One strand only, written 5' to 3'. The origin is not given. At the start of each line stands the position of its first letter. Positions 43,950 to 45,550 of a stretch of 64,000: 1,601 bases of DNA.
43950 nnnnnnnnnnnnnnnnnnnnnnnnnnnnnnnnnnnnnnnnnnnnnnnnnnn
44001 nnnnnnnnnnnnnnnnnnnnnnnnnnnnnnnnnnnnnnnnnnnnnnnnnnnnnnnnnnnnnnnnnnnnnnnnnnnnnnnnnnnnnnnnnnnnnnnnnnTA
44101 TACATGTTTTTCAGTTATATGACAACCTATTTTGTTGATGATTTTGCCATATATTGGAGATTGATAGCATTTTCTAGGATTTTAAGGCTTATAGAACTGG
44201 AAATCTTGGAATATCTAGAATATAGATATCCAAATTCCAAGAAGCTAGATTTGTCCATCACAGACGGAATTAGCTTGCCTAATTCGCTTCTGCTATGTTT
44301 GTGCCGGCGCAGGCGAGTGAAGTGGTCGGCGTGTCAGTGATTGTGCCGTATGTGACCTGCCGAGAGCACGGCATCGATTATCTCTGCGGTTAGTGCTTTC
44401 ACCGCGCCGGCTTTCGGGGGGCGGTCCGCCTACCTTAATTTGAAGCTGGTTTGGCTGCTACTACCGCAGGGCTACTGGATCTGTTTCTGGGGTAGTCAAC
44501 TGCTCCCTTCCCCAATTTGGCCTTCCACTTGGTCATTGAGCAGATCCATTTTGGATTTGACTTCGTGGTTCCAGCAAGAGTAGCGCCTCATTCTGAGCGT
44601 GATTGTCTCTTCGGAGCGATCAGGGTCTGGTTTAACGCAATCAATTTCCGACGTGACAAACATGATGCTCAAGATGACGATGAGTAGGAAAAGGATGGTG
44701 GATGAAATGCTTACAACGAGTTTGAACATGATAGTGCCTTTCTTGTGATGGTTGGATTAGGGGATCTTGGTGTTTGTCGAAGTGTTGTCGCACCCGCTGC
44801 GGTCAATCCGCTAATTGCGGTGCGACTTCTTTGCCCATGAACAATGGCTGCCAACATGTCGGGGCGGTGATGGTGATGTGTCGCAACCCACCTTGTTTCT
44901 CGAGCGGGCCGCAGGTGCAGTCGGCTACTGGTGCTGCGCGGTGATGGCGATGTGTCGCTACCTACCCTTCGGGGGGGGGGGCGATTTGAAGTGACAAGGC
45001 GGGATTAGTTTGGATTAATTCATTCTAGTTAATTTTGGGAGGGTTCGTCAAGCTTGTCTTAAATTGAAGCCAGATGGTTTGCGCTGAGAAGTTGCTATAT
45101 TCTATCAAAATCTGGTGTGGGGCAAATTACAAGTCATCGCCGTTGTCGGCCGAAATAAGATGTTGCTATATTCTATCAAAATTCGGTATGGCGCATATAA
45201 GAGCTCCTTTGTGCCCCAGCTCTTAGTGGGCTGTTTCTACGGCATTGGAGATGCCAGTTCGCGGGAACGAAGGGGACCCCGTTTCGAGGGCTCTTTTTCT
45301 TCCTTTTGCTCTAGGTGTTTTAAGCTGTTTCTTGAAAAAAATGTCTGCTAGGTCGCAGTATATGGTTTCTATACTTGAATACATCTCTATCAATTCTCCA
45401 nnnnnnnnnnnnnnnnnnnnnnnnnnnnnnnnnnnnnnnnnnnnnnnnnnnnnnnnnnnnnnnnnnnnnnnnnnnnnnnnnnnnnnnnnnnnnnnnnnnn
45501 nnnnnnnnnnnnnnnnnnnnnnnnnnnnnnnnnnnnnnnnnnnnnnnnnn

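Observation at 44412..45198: Decayed repeat field with CRISPR periodicity, including a second AT-rich 37-nt repeat type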

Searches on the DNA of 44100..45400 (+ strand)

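Call 52: search_rna_families(source=window, start=44100, end=45400, threshold=evalue, max_evalue=10)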
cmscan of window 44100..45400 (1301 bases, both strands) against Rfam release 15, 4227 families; matches with E-value up to 10: 3.
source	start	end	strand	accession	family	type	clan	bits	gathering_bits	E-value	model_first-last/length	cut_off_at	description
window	44124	44189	+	RF00281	SNORD47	Gene; snRNA; snoRNA; CD-box;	-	20.9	50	0.58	1-77/77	no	Small nucleolar RNA SNORD47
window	44618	44665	-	RF02292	TtnuCD16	Gene; snRNA; snoRNA; CD-box;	-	18.3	75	0.74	1-58/58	no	Tetrahymena snoRNA TtnuCD16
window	44354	44406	-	RF01144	sR17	Gene; snRNA; snoRNA; CD-box;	-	15.3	36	1.1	1-55/55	no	Small nucleolar RNA sR17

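Call 73: search_dna_similar(query=window:45030-45330:+, collection=plasmids, mode=distant, max_evalue=0.01, max_rows=10)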
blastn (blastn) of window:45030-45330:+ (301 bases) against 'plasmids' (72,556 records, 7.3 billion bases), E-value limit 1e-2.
No match.

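Call 74: search_dna_similar(query=window:45030-45330:+, collection=phages, mode=distant, max_evalue=0.01, max_rows=10)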
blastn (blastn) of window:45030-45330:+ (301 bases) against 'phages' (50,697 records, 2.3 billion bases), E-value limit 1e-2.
No match.
